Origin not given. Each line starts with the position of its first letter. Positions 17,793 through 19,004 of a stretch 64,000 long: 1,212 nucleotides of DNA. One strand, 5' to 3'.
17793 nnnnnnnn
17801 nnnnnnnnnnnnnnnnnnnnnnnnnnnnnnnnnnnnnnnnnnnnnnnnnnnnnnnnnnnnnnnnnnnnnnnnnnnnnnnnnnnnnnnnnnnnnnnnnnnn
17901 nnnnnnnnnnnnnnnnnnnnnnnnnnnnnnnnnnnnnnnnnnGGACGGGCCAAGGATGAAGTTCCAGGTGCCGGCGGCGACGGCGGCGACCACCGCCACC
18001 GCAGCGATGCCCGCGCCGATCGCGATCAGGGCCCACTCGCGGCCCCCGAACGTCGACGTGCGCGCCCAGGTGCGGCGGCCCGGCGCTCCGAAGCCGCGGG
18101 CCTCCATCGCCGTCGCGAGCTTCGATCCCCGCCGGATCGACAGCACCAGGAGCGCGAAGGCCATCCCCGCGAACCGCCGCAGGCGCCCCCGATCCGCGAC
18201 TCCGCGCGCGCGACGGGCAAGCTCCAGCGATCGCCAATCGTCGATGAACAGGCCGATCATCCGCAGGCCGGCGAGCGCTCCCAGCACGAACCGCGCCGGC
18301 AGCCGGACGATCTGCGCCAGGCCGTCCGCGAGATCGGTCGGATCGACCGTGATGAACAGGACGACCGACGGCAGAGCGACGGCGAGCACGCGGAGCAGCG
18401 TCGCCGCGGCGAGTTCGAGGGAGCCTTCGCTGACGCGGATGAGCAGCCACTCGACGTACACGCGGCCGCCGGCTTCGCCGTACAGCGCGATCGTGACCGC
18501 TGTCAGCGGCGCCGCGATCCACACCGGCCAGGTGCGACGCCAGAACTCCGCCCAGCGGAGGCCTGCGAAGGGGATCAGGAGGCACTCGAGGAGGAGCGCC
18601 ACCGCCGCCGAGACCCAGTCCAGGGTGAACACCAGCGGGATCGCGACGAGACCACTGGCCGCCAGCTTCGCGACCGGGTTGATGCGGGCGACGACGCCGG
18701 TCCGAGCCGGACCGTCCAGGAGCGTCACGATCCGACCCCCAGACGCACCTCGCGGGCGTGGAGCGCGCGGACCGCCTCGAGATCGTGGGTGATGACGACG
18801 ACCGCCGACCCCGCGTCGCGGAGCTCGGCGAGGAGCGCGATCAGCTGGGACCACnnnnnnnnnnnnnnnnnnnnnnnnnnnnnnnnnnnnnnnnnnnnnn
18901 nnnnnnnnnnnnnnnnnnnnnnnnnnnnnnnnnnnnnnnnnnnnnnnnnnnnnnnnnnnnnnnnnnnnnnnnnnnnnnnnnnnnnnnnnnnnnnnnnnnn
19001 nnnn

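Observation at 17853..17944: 17 bp tandem repeat (~5.5 units) fused to the ecfT stop codon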

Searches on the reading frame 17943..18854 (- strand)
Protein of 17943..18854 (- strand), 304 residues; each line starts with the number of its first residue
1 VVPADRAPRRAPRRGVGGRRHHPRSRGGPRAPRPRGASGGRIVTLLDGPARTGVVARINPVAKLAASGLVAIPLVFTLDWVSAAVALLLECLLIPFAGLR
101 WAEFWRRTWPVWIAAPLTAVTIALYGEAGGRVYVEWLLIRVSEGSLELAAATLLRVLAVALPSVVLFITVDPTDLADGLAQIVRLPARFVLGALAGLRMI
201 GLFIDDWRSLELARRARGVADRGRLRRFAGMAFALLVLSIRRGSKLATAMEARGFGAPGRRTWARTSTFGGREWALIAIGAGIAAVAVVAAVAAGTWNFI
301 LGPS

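Call 5: search_protein_families(library=pfam, proteins=[window:17943-18854:-])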
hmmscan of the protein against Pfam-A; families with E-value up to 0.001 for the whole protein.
window:17943-18854:- (304 aa): 1 family
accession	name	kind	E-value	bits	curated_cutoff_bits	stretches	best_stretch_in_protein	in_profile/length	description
PF02361.21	CbiQ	-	2.4e-20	73.5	25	1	55-257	5-210/216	Cobalt transport protein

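Call 7: find_homologous_proteins(query=window:17943-18854:-, max_evalue=1e-20)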
Query window:17943-18854:- (304 aa): 4434 proteins with E <= 1e-20 among 8000 candidates; the best 120 are listed.
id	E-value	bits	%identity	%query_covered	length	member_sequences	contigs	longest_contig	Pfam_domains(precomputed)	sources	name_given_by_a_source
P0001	4.1e-149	514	94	86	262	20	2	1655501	PF02361.22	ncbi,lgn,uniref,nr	ncbi:energy-coupling factor transporter transmembrane component T family protein [Microbacterium ole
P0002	1.8e-142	492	90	86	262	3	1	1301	PF02361.22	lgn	-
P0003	3.2e-136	471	87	86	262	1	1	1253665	PF02361.22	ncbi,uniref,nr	ncbi:energy-coupling factor transporter transmembrane component T family protein [Microbacterium rad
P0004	2.8e-135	468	84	86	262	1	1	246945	PF02361.22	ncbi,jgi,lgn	jgi:energy-coupling factor transport system permease protein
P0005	9.9e-135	466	85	86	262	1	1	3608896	PF02361.22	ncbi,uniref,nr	ncbi:energy-coupling factor transporter transmembrane protein EcfT [Microbacterium sp. SLBN-146]|uni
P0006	1.3e-134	466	85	86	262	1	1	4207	PF02361.22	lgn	-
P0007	2.1e-134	465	84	86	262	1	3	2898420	PF02361.22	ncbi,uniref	ncbi:energy-coupling factor transporter transmembrane component T family protein [Microbacterium kor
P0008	1.7e-133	462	85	86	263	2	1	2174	PF02361.22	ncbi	-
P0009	8.4e-133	460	84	86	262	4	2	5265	PF02361.22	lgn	-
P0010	1.1e-132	460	85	86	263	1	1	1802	PF02361.22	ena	-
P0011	2.2e-132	459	84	86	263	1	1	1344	PF02361.22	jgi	jgi:energy-coupling factor transport system permease protein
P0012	2.2e-132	459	84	86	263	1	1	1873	PF02361.22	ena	-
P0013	3.8e-132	458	84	86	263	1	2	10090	PF02361.22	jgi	jgi:energy-coupling factor transport system permease protein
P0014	3.8e-132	458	84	86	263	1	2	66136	PF02361.22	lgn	-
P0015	3.8e-132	458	84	86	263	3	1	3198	PF02361.22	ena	-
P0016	9.3e-132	457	84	86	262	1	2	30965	PF02361.22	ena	-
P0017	3.2e-131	455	83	86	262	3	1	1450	PF02361.22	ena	-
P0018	3.2e-131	455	84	86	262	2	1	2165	PF02361.22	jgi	jgi:energy-coupling factor transport system permease protein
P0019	3.9e-131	455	85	86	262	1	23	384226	PF02361.22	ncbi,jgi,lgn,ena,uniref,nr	ncbi:MAG: ABC transporter [Microbacterium sp. SCN 70-200]|uniref:energy-coupling factor transporter 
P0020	4.1e-131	455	83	86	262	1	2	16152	PF02361.22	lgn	-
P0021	5.9e-131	454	83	86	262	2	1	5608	PF02361.22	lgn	-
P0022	8.2e-131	454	81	86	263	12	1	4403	PF02361.22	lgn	-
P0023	8.9e-131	453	83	86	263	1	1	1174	PF02361.22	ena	-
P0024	1.1e-130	453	84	86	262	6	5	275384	PF02361.22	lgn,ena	-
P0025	1.3e-130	453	82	86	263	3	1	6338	PF02361.22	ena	-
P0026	1.4e-130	453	82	86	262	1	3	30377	PF02361.22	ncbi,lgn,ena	-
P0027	1.5e-130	453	85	86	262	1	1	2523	PF02361.22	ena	-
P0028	2.7e-130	452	80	86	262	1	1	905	PF02361.22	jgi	jgi:energy-coupling factor transport system permease protein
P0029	2.7e-130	452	81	86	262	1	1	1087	PF02361.22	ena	-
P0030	2.8e-130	452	81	86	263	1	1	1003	PF02361.22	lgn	-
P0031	3.1e-130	452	83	86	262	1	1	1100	PF02361.22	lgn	-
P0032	3.9e-130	451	82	86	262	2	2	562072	PF02361.22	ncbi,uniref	ncbi:energy-coupling factor transporter transmembrane component T family protein [Microbacterium sp.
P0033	6.2e-130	451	81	86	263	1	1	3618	PF02361.22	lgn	-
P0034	7.4e-130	450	81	86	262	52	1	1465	PF02361.22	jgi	jgi:energy-coupling factor transport system permease protein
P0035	1.1e-129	450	84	86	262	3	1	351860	PF02361.22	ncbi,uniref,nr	ncbi:energy-coupling factor transporter transmembrane component T [Microbacterium sp. ARD31]|uniref:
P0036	1.5e-129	449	82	86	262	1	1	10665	PF02361.22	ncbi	-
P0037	1.6e-129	449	84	86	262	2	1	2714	PF02361.22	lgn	-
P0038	1.9e-129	449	84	86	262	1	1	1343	PF02361.22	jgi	jgi:energy-coupling factor transport system permease protein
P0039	1.9e-129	449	82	86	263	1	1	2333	PF02361.22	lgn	-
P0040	2.2e-129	449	81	86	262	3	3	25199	PF02361.22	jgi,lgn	jgi:energy-coupling factor transport system permease protein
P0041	2.5e-129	449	83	86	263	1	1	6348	PF02361.22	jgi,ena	-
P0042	2.9e-129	449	81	86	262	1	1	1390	PF02361.22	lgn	-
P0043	5.0e-129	448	81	86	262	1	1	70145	PF02361.22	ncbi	-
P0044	6.3e-129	447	80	86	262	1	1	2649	PF02361.22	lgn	-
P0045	1.2e-128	446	82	86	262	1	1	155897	PF02361.22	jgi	-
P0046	1.4e-128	446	84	86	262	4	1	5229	PF02361.22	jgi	-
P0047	1.6e-128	446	82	86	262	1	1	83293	PF02361.22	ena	-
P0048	1.7e-128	446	82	86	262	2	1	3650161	PF02361.22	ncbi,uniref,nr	ncbi:energy-coupling factor transporter transmembrane component T family protein [Microbacterium lus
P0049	2.6e-128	445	83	86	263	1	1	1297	PF02361.22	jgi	jgi:energy-coupling factor transport system permease protein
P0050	2.7e-128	445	80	86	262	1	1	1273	PF02361.22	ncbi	-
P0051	2.9e-128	445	82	86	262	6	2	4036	PF02361.22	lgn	-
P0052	3.3e-128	445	79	86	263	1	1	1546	PF02361.22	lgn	-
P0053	3.5e-128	445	82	86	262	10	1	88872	PF02361.22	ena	-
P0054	4.0e-128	445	79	86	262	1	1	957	PF02361.22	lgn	-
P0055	5.4e-128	444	83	86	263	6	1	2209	PF02361.22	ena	-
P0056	7.7e-128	444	81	86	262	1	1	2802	PF02361.22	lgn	-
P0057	8.1e-128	444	81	86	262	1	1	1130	PF02361.22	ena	-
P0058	1.1e-127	443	81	86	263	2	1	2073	PF02361.22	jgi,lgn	jgi:energy-coupling factor transport system permease protein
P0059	1.1e-127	443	80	86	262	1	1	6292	PF02361.22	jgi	jgi:energy-coupling factor transport system permease protein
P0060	1.3e-127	443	81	86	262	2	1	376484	PF02361.22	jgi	jgi:energy-coupling factor transport system permease protein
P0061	1.3e-127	443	82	86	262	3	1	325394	PF02361.22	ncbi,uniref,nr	ncbi:energy-coupling factor transporter transmembrane protein EcfT [Microbacterium sp. T2.11-28]|uni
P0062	1.3e-127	443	82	86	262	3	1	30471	PF02361.22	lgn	-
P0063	1.4e-127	443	82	86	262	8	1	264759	PF02361.22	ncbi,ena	-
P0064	1.4e-127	443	81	86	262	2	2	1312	PF02361.22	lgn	-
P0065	3.0e-127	442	80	86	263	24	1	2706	PF02361.22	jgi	jgi:energy-coupling factor transport system permease protein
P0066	3.1e-127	442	81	86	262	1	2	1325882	PF02361.22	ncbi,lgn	ncbi:energy-coupling factor transporter transmembrane component T family protein [Microbacterium aur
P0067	3.2e-127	442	81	86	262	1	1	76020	PF02361.22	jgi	-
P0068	3.5e-127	442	81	86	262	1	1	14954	PF02361.22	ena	-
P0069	3.7e-127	442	81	86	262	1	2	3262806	PF02361.22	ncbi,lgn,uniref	ncbi:energy-coupling factor transporter transmembrane component T [Microbacterium sp. LjRoot45]|unir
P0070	4.1e-127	441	82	86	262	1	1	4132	PF02361.22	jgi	jgi:energy-coupling factor transport system permease protein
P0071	4.2e-127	441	81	86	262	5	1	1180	PF02361.22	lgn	-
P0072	4.8e-127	441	81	86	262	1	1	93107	PF02361.22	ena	-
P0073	5.0e-127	441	82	86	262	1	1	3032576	PF02361.22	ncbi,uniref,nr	ncbi:MAG: energy-coupling factor transporter transmembrane component T [Candidatus Microbacterium ph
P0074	6.1e-127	441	81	86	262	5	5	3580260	PF02361.22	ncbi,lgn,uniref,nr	ncbi:energy-coupling factor transporter transmembrane component T family protein [Microbacterium inv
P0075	6.2e-127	441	81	86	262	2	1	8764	PF02361.22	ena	-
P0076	7.5e-127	441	81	86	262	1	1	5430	PF02361.22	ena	-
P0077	7.5e-127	441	82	86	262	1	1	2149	PF02361.22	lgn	-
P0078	8.0e-127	441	81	86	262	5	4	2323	PF02361.22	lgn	-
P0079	8.0e-127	440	81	86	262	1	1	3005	PF02361.22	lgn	-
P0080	9.0e-127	440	82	86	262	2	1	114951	PF02361.22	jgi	jgi:energy-coupling factor transport system permease protein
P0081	9.1e-127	440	81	86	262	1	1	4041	PF02361.22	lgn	-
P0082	9.3e-127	440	82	86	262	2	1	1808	PF02361.22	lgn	-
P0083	9.5e-127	440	81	86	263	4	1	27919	PF02361.22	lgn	-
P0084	1.2e-126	440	81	86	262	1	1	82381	PF02361.22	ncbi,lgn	-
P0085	1.3e-126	440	81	86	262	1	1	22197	PF02361.22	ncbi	ncbi:MAG: energy-coupling factor transporter transmembrane component T [Microbacterium sp.]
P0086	1.4e-126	440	79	86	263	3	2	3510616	PF02361.22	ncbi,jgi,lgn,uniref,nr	ncbi:ABC transporter [Microbacterium sp. Root61]|uniref:energy-coupling factor transporter transmemb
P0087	2.1e-126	439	81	86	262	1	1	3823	PF02361.22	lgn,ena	-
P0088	2.6e-126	439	81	86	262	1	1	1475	PF02361.22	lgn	-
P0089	2.7e-126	439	79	86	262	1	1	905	PF02361.22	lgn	-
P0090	3.3e-126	438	81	86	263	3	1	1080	PF02361.22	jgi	-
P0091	3.3e-126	438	81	86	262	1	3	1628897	PF02361.22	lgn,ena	-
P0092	3.9e-126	438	79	86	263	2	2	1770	PF02361.22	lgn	-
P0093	4.3e-126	438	81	86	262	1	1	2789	PF02361.22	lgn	-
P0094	5.7e-126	438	81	86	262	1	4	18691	PF02361.22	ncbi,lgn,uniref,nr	ncbi:energy-coupling factor transporter transmembrane component T family protein [Microbacterium fla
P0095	5.8e-126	438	80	86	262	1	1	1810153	PF02361.22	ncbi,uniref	ncbi:energy-coupling factor transporter transmembrane component T family protein [Microbacterium sp.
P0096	5.8e-126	438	81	86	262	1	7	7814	PF02361.22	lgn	-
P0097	6.0e-126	438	82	86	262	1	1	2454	PF02361.22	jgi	jgi:energy-coupling factor transport system permease protein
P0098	6.6e-126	437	81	86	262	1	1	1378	PF02361.22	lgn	-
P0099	6.9e-126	437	81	86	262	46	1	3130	PF02361.22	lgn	-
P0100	8.0e-126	437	81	86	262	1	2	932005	PF02361.22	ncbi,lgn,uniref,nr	ncbi:energy-coupling factor transporter transmembrane component T family protein [Microbacterium fla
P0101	9.0e-126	437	81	86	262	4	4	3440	PF02361.22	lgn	-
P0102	1.0e-125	437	81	86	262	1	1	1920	PF02361.22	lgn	-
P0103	1.2e-125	437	78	86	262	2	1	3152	PF02361.22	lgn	-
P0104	1.2e-125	437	80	86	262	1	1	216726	PF02361.22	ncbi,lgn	-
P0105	1.2e-125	437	81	86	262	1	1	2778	PF02361.22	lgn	-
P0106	1.3e-125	437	81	86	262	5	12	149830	PF02361.22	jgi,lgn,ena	-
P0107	1.4e-125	436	81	86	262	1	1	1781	PF02361.22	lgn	-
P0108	1.6e-125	436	80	86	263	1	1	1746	PF02361.22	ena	-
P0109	1.6e-125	436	80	86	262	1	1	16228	PF02361.22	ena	-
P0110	1.6e-125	436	81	86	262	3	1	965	PF02361.22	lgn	-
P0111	1.7e-125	436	80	86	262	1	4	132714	PF02361.22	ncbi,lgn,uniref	ncbi:energy-coupling factor transporter transmembrane component T family protein [Microbacterium sp.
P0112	1.8e-125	436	82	86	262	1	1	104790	PF02361.22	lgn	-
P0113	1.9e-125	436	80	86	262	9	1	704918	PF02361.22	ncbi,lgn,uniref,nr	ncbi:energy-coupling factor transporter transmembrane protein EcfT [Microbacterium sp. VKM Ac-2870]|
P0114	2.1e-125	436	80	86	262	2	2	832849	PF02361.22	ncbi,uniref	ncbi:energy-coupling factor transporter transmembrane component T family protein [Microbacterium sp.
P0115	2.4e-125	436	79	86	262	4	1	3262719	PF02361.22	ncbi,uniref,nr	ncbi:energy-coupling factor transporter transmembrane protein EcfT [Microbacterium caowuchunii]|unir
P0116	2.5e-125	436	80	86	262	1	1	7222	PF02361.22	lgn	-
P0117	4.0e-125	435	81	86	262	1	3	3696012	PF02361.22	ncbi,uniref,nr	ncbi:energy-coupling factor transporter transmembrane component T family protein [Microbacterium tha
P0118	4.0e-125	435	80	86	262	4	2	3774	PF02361.22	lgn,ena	-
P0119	5.8e-125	434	81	86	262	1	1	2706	PF02361.22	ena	-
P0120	6.3e-125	434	79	86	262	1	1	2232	PF02361.22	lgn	-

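Call 12: find_encoding_contigs(protein=window:17943-18728:-, flank=3000, max_places=10)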
Protein seq(262 aa) (262 aa): 1 contig read that carries it; 1 place shown.
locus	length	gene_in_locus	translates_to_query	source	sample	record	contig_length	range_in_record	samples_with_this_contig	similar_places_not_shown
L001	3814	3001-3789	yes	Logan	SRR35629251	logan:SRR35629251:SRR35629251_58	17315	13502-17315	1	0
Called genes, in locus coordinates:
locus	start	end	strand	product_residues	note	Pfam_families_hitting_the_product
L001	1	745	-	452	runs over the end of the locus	PF00768:Peptidase_S11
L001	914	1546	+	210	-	PF09819:ABC_cobalt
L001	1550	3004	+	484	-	PF01078:Mg_chelatase (faint), PF13481:AAA_25 (faint), PF00005:ABC_tran, PF02463:SMC_N (faint), PF13191:AAA_16 (faint), PF13476:AAA_23 (faint), PF13555:AAA_29 (faint), PF00005:ABC_tran, +2 more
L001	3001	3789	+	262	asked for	PF02361:CbiQ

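Call 13: find_encoding_contigs(protein=P0001, flank=3000, max_places=10)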
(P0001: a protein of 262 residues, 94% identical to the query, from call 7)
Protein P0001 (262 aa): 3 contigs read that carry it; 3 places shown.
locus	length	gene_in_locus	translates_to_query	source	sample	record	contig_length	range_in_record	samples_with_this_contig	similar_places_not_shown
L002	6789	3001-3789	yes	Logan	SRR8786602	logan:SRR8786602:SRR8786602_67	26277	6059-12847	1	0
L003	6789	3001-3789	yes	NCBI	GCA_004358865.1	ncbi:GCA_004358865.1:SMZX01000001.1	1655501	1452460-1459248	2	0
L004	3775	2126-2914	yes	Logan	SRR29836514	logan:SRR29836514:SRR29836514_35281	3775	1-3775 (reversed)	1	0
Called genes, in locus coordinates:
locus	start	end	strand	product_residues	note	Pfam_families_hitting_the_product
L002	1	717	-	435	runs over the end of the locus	PF00768:Peptidase_S11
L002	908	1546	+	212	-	PF09819:ABC_cobalt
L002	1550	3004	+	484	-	PF01078:Mg_chelatase (faint), PF13481:AAA_25 (faint), PF00005:ABC_tran, PF02463:SMC_N (faint), PF13555:AAA_29 (faint), PF20703:nSTAND1 (faint), PF13304:AAA_21 (faint), PF00005:ABC_tran, +2 more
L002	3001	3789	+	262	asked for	PF02361:CbiQ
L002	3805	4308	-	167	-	PF13302:Acetyltransf_3 (weak), PF00583:Acetyltransf_1, PF13673:Acetyltransf_10, PF13508:Acetyltransf_7, PF14542:Acetyltransf_CG (weak)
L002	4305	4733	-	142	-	PF04237:YjbR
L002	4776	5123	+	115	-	-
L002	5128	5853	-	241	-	PF01636:APH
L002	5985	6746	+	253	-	PF00106:adh_short, PF01370:Epimerase (weak), PF08659:KR (weak), PF13561:adh_short_C2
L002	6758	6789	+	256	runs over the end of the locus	PF00378:ECH_1, PF16113:ECH_2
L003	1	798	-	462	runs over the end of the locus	PF00768:Peptidase_S11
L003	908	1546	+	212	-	PF09819:ABC_cobalt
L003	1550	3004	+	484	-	PF01078:Mg_chelatase (faint), PF13481:AAA_25 (faint), PF00005:ABC_tran, PF02463:SMC_N (faint), PF13555:AAA_29 (faint), PF20703:nSTAND1 (faint), PF13304:AAA_21 (faint), PF00005:ABC_tran, +2 more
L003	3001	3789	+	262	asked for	PF02361:CbiQ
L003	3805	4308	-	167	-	PF13302:Acetyltransf_3 (weak), PF00583:Acetyltransf_1, PF13673:Acetyltransf_10, PF13508:Acetyltransf_7, PF14542:Acetyltransf_CG (weak)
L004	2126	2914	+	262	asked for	PF02361:CbiQ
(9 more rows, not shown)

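Call 18: find_related_loci(query=window:17943-18728:-, collection=genome_contigs, flank=2500)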
Query seq(262 aa) (262 aa) in genome_contigs; peptide patterns used: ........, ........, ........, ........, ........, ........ (x = any residue, [..] = any of these).
225 stretches matched a pattern; 55 encode a relative of the query (tblastn E <= 1e-3); 55 distinct loci.
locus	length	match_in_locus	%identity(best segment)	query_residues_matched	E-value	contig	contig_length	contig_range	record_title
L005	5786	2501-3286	94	1-262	4e-153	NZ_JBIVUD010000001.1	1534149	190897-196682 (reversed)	Microbacterium sp. NPDC091382 NPDC091382_165_D10.ctg-0001, whole genome shotgun sequence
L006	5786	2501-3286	95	1-262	1e-152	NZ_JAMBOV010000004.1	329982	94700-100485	Microbacterium oleivorans strain P10 NODE_4_, whole genome shotgun sequence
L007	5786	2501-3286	82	1-262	5e-136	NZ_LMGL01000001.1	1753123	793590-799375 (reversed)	Microbacterium sp. Root166 contig_1, whole genome shotgun sequence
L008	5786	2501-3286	90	1-262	5e-136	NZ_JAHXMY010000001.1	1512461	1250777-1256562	Microbacterium sp. EYE_78 Seq_1, whole genome shotgun sequence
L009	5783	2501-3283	85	1-261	2e-130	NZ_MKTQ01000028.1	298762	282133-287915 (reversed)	MAG: Microbacterium sp. 70-16 scnpilot_p_inoc_scaffold_98, whole genome shotgun sequence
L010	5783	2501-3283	82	1-261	8e-127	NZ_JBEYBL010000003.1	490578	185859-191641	Microbacterium sp. NPDC019599 NPDC019599_91_E9.ctg-0003, whole genome shotgun sequence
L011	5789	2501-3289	76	1-261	2e-125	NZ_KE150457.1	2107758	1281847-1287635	Microbacterium sp. oral taxon 186 str. F0373 acKdS-supercont1.1, whole genome shotgun sequence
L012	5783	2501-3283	80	1-261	3e-124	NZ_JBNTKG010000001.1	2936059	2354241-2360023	Microbacterium sp. YY-04 Scaffold1, whole genome shotgun sequence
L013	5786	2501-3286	82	1-262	7e-124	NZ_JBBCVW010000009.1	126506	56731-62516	Microbacterium sp. MMO-56 contig00009, whole genome shotgun sequence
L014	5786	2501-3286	80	1-262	2e-123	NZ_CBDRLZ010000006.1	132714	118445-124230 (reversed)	Microbacterium sp. bgisy203 isolate tissue of Acanthaster planci BGISY000203.6, whole genome shotgun sequence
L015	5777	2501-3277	81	1-259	2e-122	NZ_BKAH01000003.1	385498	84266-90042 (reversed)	Microbacterium saccharophilum strain NBRC 108778 sequence03, whole genome shotgun sequence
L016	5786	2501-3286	81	1-262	3e-121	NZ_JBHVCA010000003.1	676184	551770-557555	Microbacterium sp. NPDC057407 NPDC057407_T21_C12.ctg-0003, whole genome shotgun sequence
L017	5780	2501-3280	78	3-262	3e-120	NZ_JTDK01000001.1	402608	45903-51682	Microbacterium mangrovi strain MUSC 115 Contig1, whole genome shotgun sequence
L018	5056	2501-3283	80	1-261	2e-118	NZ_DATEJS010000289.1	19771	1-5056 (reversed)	MAG: Microbacterium sp. isolate SMAG_U8870 k141_1396373, whole genome shotgun sequence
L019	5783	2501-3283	77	1-261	5e-118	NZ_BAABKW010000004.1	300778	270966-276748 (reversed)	Microbacterium fluvii strain JCM 16545 sequence04, whole genome shotgun sequence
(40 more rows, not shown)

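Call 29: find_encoding_contigs(protein=P0124, flank=3000, max_places=6)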
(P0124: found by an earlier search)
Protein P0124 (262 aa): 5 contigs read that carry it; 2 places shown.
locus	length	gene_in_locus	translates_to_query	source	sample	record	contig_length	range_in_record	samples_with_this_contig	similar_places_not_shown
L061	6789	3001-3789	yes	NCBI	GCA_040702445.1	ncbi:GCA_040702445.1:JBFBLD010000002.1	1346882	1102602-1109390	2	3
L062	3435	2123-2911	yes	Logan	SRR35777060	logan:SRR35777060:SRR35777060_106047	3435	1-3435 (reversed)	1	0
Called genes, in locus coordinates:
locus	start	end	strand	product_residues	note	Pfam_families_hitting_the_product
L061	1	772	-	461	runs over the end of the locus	PF00768:Peptidase_S11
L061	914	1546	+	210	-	PF09819:ABC_cobalt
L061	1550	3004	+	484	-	PF13481:AAA_25 (faint), PF00005:ABC_tran, PF02463:SMC_N (faint), PF13476:AAA_23 (faint), PF13555:AAA_29 (faint), PF13304:AAA_21 (faint), PF00005:ABC_tran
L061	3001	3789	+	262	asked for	PF02361:CbiQ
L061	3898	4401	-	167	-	PF13302:Acetyltransf_3 (weak), PF00583:Acetyltransf_1, PF13673:Acetyltransf_10, PF13508:Acetyltransf_7, PF14542:Acetyltransf_CG (weak)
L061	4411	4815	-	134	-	PF04237:YjbR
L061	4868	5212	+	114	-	-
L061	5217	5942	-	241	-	PF01636:APH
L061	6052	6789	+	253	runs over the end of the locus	PF00106:adh_short, PF08659:KR (weak), PF13561:adh_short_C2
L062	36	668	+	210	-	PF09819:ABC_cobalt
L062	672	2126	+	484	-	PF13481:AAA_25 (faint), PF00005:ABC_tran, PF02463:SMC_N (faint), PF13476:AAA_23 (faint), PF13555:AAA_29 (faint), PF13304:AAA_21 (faint), PF00005:ABC_tran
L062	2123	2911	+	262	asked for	PF02361:CbiQ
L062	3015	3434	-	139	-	?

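Call 48: find_encoding_contigs(protein=P0131, flank=600, max_places=4)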
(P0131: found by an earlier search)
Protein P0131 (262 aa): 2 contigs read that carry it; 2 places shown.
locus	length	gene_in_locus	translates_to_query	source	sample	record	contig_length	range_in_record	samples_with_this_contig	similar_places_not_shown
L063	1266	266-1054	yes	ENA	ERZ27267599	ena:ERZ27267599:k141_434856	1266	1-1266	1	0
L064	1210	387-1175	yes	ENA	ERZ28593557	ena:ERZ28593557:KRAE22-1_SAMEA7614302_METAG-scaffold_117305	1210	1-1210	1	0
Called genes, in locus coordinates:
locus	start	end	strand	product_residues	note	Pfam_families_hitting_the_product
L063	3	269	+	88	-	?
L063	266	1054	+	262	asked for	PF02361:CbiQ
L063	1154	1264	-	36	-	?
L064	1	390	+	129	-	?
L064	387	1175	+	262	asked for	PF02361:CbiQ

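Call 49: find_encoding_contigs(protein=P0123, flank=600, max_places=4)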
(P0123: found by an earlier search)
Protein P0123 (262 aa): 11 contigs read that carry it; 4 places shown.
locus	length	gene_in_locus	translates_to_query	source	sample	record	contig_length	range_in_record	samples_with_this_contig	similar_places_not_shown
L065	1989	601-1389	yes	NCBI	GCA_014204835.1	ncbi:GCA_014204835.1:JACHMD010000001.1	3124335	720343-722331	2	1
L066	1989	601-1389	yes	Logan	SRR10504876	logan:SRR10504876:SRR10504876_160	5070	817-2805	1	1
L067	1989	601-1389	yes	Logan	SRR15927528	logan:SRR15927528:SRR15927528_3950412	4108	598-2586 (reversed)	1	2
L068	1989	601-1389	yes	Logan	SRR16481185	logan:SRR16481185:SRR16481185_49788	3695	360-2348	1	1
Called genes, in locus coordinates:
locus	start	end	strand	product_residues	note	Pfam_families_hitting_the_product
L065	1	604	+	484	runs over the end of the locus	PF13555:AAA_29 (faint), PF00005:ABC_tran, PF02463:SMC_N (faint), PF13191:AAA_16 (faint), PF13476:AAA_23 (faint), PF00005:ABC_tran, PF13304:AAA_21 (weak)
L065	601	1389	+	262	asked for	PF02361:CbiQ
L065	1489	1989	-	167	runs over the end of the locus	PF00583:Acetyltransf_1, PF13673:Acetyltransf_10, PF13508:Acetyltransf_7, PF14542:Acetyltransf_CG (weak)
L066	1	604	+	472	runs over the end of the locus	?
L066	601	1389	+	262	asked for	PF02361:CbiQ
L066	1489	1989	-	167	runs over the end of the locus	PF00583:Acetyltransf_1, PF13673:Acetyltransf_10, PF13508:Acetyltransf_7, PF14542:Acetyltransf_CG (weak)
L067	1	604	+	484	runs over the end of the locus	PF13555:AAA_29 (faint), PF00005:ABC_tran, PF02463:SMC_N (faint), PF13191:AAA_16 (faint), PF13476:AAA_23 (faint), PF00005:ABC_tran, PF13304:AAA_21 (weak)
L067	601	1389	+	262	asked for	PF02361:CbiQ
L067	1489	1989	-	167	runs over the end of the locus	PF00583:Acetyltransf_1, PF13673:Acetyltransf_10, PF13508:Acetyltransf_7, PF14542:Acetyltransf_CG (weak)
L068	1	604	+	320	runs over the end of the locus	?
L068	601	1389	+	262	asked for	PF02361:CbiQ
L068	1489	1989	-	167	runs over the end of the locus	PF00583:Acetyltransf_1, PF13673:Acetyltransf_10, PF13508:Acetyltransf_7, PF14542:Acetyltransf_CG (weak)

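Call 50: find_encoding_contigs(protein=P0130, flank=600, max_places=4)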
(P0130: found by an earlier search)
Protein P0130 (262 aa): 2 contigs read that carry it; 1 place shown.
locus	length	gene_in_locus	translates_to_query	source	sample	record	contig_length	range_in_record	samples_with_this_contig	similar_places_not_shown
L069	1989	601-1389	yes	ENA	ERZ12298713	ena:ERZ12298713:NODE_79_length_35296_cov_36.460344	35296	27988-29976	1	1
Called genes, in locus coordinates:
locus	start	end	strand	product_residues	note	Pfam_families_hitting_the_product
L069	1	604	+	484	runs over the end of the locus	PF13555:AAA_29 (faint), PF00005:ABC_tran, PF02463:SMC_N (faint), PF13476:AAA_23 (faint), PF00005:ABC_tran, PF13304:AAA_21 (weak)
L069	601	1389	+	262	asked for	PF02361:CbiQ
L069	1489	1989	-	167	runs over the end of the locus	PF13302:Acetyltransf_3 (weak), PF00583:Acetyltransf_1, PF13673:Acetyltransf_10, PF13508:Acetyltransf_7, PF14542:Acetyltransf_CG (weak)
